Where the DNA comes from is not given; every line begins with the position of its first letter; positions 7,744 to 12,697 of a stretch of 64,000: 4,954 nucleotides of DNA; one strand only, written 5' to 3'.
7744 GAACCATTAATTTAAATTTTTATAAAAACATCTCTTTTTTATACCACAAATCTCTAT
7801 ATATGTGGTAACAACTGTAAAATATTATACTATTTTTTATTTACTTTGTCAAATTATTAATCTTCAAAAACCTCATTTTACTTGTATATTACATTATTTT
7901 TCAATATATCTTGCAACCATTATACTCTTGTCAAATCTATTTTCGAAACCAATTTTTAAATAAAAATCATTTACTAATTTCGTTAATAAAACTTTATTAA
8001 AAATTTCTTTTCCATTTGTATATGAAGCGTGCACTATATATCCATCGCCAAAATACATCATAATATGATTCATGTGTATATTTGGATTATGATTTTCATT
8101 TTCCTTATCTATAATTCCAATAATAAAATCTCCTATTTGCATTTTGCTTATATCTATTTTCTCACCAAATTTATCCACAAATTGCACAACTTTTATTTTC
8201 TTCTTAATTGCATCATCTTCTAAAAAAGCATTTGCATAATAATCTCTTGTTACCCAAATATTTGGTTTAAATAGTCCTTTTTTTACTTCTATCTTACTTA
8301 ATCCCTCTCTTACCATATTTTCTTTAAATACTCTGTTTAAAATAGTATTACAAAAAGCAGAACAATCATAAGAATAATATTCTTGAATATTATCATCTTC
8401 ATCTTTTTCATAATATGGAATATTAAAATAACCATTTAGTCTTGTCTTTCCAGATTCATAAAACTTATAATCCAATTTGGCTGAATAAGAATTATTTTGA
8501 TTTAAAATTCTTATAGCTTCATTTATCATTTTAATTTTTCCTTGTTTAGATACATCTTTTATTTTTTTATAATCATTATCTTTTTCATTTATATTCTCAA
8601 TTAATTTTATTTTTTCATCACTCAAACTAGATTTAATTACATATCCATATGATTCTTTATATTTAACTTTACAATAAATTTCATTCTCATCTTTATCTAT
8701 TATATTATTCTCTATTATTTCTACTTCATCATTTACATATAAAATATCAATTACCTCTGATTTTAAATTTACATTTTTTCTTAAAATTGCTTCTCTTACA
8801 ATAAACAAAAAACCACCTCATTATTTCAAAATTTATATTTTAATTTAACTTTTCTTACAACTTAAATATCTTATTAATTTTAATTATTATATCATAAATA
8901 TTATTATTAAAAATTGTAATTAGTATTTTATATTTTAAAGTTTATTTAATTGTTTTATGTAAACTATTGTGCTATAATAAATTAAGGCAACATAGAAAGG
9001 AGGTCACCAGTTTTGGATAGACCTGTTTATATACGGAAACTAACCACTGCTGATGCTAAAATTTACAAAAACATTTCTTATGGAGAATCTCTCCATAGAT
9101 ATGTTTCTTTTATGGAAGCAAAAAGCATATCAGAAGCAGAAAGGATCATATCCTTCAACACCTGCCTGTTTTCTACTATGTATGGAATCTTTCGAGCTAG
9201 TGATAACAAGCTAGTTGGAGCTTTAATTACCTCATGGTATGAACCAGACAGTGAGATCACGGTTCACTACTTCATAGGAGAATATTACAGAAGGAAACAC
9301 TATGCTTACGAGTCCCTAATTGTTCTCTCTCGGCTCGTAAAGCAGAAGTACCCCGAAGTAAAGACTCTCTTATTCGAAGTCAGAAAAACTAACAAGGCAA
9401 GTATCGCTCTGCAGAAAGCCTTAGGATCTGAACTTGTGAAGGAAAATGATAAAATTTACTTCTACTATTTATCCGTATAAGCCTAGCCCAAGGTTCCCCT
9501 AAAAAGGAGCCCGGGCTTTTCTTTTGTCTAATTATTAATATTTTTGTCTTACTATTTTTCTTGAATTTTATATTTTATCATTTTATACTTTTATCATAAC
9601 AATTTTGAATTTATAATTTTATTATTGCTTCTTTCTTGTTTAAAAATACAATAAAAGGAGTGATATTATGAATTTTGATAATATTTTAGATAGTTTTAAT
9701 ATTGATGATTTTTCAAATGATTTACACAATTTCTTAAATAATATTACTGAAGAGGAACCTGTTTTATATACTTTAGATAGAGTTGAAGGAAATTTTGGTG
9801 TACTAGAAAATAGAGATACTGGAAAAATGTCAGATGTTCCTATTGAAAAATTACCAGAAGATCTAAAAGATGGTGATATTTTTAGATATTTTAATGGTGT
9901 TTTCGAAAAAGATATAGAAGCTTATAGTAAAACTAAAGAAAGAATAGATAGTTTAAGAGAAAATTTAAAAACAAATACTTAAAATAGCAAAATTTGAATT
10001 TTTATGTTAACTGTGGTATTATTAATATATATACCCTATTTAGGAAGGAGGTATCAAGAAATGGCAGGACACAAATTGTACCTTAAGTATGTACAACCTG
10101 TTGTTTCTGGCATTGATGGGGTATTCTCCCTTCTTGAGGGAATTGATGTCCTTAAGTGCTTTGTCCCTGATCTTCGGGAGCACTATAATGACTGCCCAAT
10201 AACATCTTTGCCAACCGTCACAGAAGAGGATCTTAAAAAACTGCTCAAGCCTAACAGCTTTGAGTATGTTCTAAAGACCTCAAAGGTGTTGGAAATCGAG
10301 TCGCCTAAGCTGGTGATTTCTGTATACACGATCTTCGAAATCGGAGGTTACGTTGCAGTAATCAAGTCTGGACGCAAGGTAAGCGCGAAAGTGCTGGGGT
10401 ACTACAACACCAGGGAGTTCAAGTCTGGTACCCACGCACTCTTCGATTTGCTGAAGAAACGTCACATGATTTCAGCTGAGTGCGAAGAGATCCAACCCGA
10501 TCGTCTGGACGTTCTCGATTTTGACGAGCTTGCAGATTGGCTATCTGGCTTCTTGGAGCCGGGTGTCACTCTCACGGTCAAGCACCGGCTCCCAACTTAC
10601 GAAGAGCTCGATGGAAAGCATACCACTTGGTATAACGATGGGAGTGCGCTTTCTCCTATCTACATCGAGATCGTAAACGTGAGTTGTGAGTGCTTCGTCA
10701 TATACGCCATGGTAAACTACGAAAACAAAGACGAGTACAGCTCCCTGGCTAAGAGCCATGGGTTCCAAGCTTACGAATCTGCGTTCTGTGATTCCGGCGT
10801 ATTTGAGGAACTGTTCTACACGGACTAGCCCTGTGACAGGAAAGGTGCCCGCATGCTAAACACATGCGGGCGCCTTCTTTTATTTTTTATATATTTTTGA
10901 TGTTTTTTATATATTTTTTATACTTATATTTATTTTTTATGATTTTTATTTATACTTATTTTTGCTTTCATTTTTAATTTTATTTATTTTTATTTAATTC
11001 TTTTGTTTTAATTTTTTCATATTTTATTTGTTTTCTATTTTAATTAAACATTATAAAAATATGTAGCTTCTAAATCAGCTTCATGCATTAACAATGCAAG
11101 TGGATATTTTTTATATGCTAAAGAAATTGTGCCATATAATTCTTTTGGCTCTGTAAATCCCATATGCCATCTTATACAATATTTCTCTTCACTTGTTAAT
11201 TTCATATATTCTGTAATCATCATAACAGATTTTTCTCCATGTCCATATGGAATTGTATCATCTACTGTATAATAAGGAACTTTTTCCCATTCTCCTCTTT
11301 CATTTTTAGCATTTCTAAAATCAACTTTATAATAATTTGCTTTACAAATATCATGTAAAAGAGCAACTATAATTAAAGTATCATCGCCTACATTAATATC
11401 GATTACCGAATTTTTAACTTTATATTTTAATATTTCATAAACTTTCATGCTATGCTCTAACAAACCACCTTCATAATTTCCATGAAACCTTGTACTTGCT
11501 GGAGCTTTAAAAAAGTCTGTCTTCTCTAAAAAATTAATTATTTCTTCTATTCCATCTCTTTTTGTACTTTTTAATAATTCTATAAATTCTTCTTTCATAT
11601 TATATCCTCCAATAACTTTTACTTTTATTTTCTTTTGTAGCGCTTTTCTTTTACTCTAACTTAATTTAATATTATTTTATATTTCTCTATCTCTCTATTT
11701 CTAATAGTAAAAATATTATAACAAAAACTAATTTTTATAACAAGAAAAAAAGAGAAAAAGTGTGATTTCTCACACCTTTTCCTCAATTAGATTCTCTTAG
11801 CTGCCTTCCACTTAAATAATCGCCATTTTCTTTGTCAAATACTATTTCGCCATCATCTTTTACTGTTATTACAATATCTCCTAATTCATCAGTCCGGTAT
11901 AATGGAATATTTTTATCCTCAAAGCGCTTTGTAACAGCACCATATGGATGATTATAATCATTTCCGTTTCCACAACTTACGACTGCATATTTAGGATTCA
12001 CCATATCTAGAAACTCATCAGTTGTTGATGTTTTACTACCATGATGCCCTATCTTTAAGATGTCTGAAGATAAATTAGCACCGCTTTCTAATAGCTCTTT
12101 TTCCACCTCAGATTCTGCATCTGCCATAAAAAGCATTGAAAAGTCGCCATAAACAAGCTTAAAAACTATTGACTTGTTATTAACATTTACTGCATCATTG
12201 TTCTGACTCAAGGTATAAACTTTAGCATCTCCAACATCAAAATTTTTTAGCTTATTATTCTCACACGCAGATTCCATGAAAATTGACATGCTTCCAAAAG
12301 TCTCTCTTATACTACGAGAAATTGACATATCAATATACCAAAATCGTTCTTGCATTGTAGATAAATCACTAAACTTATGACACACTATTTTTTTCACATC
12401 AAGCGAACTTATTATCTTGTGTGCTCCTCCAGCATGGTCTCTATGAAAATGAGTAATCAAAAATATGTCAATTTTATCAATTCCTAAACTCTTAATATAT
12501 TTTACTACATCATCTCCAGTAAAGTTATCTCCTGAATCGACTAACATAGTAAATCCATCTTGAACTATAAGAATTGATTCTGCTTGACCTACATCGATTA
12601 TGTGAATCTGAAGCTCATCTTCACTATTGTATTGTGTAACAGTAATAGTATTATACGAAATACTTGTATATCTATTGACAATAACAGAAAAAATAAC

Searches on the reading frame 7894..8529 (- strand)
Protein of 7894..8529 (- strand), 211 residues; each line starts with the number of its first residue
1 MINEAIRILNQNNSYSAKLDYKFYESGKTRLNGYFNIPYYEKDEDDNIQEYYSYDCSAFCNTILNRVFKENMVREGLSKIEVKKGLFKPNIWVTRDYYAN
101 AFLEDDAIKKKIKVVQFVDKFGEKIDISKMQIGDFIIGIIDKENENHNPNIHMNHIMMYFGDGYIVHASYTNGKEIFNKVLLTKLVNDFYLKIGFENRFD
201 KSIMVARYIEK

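Call 19: search_protein_families(library=pfam, proteins=[window:7894-8529:-])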
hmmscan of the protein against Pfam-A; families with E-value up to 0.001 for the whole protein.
window:7894-8529:- (211 aa): 1 family
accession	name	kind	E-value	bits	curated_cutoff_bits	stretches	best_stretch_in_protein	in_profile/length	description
PF00877.26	NLPC_P60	-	1.4e-05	25.4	23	1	53-172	13-83/105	NlpC/P60 family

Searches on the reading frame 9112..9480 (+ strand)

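Call 19: search_protein_families(library=pfam, proteins=[window:9112-9480:+])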
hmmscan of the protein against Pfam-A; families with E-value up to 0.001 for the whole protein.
window:9112-9480:+ (122 aa): 1 family
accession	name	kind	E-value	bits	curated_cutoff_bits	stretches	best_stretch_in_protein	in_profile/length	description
PF13302.13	Acetyltransf_3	-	8.7e-07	30.2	25.4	1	22-105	52-136/138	Acetyltransferase (GNAT) domain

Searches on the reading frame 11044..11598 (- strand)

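Call 19: search_protein_families(library=pfam, proteins=[window:11044-11598:-])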
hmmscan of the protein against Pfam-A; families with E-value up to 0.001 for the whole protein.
window:11044-11598:- (184 aa): 1 family
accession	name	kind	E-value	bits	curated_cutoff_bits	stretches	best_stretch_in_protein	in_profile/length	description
PF01966.28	HD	-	0.00041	21.1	22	1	47-152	2-92/116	HD domain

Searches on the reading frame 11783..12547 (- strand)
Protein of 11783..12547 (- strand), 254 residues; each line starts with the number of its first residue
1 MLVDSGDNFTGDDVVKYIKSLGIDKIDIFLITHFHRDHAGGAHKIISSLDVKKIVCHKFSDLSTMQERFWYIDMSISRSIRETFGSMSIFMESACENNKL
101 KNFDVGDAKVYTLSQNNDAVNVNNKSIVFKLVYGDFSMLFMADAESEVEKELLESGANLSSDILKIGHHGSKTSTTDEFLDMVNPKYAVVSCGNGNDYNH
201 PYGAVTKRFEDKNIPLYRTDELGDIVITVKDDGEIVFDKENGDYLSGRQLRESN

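Call 19: search_protein_families(library=pfam, proteins=[window:11783-12547:-])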
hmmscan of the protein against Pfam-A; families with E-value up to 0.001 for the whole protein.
window:11783-12547:- (254 aa): 1 family
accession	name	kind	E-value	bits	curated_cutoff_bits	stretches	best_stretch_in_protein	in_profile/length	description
PF00753.33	Lactamase_B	-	1.9e-14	54.5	22.7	1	2-70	19-88/196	Metallo-beta-lactamase superfamily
